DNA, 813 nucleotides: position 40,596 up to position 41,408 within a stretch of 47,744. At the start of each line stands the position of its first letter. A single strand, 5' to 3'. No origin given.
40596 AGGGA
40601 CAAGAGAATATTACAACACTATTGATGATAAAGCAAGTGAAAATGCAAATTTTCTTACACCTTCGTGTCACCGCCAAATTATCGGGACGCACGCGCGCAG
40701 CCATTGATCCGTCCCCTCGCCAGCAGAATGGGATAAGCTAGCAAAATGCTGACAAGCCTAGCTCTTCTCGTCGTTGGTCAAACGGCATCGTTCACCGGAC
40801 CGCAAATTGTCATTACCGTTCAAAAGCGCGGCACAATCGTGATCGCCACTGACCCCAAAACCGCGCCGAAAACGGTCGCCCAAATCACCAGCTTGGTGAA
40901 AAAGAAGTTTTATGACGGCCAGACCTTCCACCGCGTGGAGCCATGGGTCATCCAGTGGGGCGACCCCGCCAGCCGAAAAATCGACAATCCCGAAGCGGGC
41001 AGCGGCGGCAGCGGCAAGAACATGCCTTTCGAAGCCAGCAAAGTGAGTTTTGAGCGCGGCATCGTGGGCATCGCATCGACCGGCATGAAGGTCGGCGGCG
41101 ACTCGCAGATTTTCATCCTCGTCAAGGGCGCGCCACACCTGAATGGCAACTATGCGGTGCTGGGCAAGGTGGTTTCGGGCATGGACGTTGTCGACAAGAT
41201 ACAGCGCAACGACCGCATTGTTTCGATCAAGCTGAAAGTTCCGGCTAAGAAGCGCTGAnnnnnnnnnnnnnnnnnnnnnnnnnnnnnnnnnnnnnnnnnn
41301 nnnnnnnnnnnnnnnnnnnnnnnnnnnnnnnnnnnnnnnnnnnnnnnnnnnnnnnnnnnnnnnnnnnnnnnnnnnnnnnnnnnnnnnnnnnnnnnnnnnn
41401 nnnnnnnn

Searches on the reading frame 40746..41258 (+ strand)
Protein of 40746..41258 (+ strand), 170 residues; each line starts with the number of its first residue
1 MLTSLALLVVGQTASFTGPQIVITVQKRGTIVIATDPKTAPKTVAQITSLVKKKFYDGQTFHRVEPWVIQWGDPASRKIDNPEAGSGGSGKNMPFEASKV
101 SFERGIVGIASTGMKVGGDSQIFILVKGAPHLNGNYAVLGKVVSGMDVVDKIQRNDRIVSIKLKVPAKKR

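Call 56: search_protein_families(library=ncbifam, max_evalue=0.01, proteins=[window:40746-41258:+])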
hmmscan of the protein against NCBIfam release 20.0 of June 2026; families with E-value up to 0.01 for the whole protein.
window:40746-41258:+ (170 aa): 3 families
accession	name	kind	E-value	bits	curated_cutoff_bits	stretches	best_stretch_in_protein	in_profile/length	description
NF008151.0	PRK10903.1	equivalog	1.1e-14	54.3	308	1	4-154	14-164/190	peptidylprolyl isomerase A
NF008057.0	PRK10791.1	equivalog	9.7e-10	38.4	297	1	26-154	6-138/164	peptidylprolyl isomerase B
TIGR03268.1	methan_mark_3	equivalog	0.0071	15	234.45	1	135-162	146-172/503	methyl-coenzyme M reductase-associated protein Mmp3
